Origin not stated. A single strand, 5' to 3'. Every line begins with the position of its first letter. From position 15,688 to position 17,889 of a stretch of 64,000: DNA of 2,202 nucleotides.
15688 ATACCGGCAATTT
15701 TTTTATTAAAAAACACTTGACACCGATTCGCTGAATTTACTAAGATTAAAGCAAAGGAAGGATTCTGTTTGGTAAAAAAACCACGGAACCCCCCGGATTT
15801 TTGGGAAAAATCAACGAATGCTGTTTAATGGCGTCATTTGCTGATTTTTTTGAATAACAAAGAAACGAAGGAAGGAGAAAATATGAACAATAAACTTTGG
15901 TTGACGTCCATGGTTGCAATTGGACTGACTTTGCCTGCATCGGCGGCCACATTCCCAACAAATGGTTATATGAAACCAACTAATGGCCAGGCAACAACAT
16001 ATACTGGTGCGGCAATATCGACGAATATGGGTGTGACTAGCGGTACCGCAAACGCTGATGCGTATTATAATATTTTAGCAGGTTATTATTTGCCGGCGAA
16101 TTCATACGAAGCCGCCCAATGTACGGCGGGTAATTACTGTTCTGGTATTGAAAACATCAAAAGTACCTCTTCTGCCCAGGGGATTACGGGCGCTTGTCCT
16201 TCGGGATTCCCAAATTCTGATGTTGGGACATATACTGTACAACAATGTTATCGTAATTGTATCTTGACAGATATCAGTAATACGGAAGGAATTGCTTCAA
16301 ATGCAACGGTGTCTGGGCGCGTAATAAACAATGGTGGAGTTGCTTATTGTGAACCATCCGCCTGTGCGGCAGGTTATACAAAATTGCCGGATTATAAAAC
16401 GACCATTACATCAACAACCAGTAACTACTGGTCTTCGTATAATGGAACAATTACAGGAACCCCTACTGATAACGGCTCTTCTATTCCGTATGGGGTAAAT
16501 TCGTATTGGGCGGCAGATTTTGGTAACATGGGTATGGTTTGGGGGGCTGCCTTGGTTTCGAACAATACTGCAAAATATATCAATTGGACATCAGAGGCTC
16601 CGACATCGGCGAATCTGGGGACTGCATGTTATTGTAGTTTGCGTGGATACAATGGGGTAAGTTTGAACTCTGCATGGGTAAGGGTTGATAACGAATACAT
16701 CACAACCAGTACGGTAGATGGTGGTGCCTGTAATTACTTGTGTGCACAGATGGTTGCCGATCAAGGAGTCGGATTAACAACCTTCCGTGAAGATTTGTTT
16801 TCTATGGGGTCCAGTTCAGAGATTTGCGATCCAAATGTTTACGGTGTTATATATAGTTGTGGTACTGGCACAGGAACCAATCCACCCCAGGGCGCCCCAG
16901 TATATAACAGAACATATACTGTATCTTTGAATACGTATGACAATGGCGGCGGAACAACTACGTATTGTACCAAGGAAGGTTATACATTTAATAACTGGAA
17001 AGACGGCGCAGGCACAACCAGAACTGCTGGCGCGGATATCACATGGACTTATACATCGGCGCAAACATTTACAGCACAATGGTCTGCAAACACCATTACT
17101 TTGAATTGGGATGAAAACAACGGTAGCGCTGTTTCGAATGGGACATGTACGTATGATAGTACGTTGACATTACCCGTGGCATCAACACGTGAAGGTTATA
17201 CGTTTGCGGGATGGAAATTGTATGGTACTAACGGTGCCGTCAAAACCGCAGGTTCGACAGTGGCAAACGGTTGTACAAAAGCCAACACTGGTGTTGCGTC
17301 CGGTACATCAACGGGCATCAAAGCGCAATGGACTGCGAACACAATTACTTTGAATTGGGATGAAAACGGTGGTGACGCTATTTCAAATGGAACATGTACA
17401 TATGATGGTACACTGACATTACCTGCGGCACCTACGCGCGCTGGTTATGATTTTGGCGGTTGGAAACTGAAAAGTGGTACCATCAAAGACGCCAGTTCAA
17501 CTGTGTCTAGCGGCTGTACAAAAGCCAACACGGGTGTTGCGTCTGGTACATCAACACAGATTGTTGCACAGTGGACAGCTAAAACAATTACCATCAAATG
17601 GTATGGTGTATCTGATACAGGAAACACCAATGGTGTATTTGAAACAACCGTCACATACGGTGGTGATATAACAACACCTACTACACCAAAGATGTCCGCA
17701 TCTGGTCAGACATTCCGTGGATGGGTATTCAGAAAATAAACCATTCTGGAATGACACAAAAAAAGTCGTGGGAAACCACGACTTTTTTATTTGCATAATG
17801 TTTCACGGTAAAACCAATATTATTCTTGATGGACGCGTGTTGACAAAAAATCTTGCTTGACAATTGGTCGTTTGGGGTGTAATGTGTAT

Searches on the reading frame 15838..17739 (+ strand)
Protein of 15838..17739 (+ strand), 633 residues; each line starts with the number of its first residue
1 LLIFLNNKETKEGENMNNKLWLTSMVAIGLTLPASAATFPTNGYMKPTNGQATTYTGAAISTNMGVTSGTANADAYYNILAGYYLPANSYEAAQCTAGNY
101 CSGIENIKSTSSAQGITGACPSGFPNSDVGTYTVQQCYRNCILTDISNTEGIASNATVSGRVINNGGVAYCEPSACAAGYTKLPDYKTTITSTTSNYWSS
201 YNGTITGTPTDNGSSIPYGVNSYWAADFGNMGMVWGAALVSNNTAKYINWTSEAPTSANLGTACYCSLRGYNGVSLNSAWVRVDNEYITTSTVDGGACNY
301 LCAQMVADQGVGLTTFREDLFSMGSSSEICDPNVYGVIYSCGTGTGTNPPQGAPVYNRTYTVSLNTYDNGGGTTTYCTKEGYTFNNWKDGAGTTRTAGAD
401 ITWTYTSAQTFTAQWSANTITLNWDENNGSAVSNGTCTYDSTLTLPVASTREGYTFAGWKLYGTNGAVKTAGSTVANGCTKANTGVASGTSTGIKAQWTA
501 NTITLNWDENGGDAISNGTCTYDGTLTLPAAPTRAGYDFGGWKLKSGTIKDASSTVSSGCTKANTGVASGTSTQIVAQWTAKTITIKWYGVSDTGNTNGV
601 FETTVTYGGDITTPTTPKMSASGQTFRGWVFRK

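Call 64: search_protein_families(library=pfam, proteins=[window:15838-17739:+], max_evalue=0.001)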
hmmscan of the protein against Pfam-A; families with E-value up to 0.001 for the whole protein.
window:15838-17739:+ (633 aa): 1 family
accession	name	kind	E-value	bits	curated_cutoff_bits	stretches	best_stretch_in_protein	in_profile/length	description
PF09479.16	Flg_new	-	1.1e-22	80.4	27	2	504-548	2-45/65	Listeria-Bacteroides repeat domain (List_Bact_rpt)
